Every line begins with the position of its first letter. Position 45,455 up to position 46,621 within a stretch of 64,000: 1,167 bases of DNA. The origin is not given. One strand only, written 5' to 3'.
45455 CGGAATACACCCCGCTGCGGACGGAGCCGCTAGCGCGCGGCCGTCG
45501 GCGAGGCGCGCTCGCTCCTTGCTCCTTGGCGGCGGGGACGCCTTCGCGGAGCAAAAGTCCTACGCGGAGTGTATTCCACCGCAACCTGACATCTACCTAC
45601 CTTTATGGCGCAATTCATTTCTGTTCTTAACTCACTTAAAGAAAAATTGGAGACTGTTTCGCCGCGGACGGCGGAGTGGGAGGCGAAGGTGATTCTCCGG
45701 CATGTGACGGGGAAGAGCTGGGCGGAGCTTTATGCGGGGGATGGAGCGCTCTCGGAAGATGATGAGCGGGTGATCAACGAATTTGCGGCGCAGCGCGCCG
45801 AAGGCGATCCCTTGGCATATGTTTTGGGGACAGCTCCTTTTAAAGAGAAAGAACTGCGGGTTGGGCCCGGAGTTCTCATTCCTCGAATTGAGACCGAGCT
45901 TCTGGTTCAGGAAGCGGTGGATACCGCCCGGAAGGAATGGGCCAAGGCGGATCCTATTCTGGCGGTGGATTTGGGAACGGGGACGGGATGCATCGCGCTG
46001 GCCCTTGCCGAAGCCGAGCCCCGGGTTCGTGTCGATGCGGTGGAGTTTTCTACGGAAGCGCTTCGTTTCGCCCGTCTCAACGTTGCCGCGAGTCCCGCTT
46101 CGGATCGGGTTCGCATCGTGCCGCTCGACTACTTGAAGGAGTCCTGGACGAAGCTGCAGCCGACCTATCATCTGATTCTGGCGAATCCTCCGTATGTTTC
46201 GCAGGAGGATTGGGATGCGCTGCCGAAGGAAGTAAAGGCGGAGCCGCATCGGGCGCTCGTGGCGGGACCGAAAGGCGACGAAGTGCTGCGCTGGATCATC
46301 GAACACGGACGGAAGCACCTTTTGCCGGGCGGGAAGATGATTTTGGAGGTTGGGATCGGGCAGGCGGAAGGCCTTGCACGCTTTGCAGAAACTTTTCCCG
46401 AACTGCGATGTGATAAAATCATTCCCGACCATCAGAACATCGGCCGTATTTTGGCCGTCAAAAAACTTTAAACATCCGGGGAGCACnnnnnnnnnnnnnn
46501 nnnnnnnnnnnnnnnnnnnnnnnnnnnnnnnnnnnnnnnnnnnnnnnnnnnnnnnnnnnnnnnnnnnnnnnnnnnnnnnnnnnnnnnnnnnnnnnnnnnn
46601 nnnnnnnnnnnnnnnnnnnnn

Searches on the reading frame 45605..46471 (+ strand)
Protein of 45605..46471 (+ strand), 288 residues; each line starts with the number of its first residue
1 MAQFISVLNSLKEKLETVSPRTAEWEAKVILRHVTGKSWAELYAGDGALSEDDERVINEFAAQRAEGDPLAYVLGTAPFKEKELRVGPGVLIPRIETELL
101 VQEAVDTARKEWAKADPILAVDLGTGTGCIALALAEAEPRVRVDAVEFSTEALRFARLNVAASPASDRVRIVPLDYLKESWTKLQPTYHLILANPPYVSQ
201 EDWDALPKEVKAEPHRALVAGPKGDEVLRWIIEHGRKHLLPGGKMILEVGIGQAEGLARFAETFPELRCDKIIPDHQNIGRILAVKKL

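Call 26: search_protein_families(library=pfam, proteins=[window:45605-46471:+], max_evalue=0.01)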
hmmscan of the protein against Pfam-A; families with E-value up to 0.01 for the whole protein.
window:45605-46471:+ (288 aa): 8 families
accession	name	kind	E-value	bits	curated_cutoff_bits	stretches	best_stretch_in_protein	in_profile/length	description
PF05175.20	MTS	-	4.8e-13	49.6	23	1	120-202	35-113/170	Methyltransferase small domain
PF17827.6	PrmC_N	-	1.6e-10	41.8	23.4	1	7-75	2-71/71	PrmC N-terminal domain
PF13649.12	Methyltransf_25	-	4e-08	34.3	27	1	121-210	2-89/97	Methyltransferase domain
PF08242.18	Methyltransf_12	-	8.3e-06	26.9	30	1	121-194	1-72/98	Methyltransferase domain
PF13847.12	Methyltransf_31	-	0.00074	19.7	27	1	121-162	8-50/145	Methyltransferase domain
PF02384.22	N6_Mtase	-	0.0014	18.5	20.4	1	145-245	82-179/311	N-6 DNA Methylase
PF10294.15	Methyltransf_16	-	0.0024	18.1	21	1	113-193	43-126/174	Lysine methyltransferase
PF02390.23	Methyltransf_4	-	0.006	16.5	24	0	119-155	4-40/173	Putative methyltransferase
